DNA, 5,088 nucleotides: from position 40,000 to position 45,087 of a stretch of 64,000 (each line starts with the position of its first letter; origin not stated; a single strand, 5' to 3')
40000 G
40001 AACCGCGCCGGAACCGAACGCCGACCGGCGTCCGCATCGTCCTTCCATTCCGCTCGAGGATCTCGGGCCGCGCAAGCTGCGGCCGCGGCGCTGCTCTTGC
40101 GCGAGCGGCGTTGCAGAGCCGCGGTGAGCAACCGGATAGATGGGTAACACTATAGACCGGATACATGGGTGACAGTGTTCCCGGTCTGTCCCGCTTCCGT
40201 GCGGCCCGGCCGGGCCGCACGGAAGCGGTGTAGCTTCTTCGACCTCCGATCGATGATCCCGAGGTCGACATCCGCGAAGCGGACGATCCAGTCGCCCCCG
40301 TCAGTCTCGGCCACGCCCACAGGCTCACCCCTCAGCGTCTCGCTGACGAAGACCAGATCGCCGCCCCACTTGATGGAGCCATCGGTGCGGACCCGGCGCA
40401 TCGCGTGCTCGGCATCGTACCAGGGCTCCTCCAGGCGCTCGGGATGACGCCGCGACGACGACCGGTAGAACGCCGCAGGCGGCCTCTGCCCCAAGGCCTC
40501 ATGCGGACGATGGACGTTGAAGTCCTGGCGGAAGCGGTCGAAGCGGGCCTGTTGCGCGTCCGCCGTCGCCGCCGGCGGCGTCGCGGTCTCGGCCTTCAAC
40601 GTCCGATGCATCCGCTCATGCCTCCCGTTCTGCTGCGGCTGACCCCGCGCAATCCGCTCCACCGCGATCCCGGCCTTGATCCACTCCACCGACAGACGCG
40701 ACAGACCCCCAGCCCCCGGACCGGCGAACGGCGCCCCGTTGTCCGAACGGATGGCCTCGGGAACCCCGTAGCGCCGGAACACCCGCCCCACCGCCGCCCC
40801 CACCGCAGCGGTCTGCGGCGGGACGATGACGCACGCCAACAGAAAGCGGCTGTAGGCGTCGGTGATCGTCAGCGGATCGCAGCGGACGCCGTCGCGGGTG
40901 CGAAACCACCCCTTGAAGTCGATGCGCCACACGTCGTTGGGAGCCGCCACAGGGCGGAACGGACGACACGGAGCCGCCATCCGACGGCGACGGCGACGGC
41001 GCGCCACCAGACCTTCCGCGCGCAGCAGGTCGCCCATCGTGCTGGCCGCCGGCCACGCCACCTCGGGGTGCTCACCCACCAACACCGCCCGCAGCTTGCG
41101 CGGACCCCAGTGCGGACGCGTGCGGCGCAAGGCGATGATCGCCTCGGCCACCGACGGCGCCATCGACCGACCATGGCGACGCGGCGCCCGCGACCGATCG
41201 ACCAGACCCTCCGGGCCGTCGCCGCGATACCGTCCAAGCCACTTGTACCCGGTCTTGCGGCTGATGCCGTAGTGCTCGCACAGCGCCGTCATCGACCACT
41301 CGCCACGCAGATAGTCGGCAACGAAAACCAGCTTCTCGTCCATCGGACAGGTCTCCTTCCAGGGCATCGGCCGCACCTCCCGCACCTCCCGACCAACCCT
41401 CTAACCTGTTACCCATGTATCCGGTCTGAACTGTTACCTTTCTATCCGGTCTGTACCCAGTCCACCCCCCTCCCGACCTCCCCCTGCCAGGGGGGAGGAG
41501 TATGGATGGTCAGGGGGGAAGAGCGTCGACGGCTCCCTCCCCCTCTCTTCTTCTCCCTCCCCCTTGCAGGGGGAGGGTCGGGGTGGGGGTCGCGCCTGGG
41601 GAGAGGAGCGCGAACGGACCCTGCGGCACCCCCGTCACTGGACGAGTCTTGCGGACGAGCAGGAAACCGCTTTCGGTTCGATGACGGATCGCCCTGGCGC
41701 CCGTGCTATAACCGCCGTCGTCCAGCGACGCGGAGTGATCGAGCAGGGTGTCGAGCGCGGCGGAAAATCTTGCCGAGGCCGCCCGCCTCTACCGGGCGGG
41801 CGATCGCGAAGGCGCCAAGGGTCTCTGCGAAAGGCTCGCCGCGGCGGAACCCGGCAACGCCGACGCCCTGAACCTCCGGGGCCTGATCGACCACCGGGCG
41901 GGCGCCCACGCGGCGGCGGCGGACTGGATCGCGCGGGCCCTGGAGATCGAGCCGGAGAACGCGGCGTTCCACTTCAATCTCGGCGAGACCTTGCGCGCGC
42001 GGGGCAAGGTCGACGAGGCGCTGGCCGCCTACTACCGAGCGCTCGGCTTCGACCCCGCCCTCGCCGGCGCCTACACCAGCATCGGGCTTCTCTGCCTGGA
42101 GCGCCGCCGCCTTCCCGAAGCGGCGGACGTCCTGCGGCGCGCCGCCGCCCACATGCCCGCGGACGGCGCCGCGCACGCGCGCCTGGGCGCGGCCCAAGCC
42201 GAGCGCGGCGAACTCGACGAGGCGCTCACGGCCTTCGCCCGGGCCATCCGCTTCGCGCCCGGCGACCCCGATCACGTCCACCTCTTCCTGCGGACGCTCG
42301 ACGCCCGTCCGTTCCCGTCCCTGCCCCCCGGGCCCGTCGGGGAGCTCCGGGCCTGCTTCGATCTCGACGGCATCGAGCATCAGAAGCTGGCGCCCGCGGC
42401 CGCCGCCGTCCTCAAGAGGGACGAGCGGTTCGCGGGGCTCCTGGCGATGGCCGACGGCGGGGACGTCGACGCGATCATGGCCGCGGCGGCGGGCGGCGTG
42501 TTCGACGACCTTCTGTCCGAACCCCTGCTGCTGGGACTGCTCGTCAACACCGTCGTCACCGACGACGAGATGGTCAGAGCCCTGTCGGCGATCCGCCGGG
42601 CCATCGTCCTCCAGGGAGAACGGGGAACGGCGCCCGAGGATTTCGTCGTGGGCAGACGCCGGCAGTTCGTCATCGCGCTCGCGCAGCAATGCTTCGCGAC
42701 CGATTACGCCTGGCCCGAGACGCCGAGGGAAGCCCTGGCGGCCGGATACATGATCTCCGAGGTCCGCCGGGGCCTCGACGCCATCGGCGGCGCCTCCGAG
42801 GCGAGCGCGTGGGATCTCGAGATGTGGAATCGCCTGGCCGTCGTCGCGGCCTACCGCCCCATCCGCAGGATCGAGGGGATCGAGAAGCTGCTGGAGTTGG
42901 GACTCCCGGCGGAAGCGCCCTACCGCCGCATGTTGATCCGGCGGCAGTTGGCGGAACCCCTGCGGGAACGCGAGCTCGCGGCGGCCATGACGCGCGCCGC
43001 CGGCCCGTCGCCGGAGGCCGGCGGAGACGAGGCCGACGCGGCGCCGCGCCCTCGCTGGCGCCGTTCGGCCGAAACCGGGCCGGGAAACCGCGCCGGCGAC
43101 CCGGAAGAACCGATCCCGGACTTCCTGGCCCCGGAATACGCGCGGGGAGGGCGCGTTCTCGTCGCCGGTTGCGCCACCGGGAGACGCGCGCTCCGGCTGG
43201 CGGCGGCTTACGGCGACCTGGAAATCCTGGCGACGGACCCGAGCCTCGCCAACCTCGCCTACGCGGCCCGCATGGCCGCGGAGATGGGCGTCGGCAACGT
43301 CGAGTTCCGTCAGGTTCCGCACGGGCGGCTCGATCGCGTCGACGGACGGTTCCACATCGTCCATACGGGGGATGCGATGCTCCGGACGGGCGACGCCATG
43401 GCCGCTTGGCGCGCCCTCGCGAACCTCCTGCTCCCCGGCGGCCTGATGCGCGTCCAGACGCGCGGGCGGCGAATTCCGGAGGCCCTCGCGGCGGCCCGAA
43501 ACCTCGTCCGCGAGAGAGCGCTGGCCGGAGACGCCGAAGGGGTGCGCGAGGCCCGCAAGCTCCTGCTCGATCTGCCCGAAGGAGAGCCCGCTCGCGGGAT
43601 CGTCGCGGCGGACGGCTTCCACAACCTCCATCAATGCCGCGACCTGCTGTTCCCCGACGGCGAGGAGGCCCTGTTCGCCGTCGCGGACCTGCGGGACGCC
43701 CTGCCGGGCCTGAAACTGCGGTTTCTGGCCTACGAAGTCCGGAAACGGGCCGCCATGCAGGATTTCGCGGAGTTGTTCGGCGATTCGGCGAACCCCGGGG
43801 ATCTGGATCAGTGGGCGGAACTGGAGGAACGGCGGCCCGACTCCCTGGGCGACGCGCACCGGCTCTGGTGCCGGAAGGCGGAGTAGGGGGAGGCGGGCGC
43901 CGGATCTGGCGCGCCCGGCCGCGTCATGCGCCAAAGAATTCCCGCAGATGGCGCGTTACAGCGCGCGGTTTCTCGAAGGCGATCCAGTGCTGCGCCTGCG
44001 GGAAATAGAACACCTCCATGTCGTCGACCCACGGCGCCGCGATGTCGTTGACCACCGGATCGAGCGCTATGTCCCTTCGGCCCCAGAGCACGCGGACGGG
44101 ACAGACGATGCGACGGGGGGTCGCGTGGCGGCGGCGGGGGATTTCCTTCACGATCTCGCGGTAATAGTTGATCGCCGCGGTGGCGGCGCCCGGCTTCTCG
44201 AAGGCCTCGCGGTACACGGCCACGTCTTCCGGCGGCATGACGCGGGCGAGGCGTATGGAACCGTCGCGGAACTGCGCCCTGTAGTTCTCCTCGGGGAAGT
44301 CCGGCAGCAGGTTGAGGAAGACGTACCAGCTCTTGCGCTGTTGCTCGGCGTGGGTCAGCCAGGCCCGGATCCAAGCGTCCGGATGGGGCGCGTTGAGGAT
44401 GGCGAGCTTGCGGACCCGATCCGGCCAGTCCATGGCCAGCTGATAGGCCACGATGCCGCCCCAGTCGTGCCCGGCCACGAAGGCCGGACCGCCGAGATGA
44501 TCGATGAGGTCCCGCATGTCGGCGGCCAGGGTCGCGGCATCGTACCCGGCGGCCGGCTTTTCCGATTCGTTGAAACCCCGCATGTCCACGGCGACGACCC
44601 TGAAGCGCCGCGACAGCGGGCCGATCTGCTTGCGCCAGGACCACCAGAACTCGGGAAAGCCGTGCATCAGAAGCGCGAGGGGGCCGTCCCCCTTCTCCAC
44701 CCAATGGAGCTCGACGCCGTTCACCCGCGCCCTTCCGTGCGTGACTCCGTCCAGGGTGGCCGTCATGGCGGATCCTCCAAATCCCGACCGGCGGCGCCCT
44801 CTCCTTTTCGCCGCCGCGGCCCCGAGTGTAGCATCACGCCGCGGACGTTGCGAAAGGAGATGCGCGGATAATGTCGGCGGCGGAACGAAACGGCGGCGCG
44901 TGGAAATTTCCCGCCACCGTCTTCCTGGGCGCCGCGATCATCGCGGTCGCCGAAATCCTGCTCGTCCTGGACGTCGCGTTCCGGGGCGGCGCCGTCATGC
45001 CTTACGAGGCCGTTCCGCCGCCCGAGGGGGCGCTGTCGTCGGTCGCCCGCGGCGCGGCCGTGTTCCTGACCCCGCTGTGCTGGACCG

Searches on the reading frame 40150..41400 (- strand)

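Call 15: search_protein_families(library=pfam, proteins=[window:40150-41400:-], max_evalue=0.001)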
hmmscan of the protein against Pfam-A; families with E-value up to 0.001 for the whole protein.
window:40150-41400:- (416 aa): 7 families
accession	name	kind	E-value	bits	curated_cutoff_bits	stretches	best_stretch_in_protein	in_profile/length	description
PF13683.12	rve_3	-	9.3e-16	57.8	26.5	1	244-308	2-67/67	Integrase core domain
PF13565.12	HTH_32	-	7.4e-15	55.7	33.7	1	50-124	1-71/73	Homeodomain-like domain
PF13518.12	HTH_28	-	1e-13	51.5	25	1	22-74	1-52/52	Helix-turn-helix domain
PF13011.12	LZ_Tnp_IS481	-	3e-12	47.1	22.2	1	26-93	17-84/85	leucine-zipper of insertion element IS481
PF00665.32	rve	-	9.3e-09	35.9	32.6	1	153-226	3-79/102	Integrase core domain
PF13384.12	HTH_23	-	1.7e-08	34.4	24.6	1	22-66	6-49/50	Homeodomain-like domain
PF13551.12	HTH_29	-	1.3e-06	28.9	28.1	1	29-76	7-53/64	Winged helix-turn helix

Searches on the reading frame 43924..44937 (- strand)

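Call 15: search_protein_families(library=pfam, proteins=[window:43924-44937:-], max_evalue=0.001)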
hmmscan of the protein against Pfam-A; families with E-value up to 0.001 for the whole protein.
window:43924-44937:- (337 aa): 3 families
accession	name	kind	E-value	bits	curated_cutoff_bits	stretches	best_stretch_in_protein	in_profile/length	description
PF00561.26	Abhydrolase_1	-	1.3e-27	97.4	25.8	1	89-324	4-245/245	alpha/beta hydrolase fold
PF12697.13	Abhydrolase_6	-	1.1e-19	72.5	26.3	1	89-327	2-214/217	Alpha/beta hydrolase family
PF12146.15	Hydrolase_4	-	4.2e-08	33.2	27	1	90-196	9-125/239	Serine aminopeptidase, S33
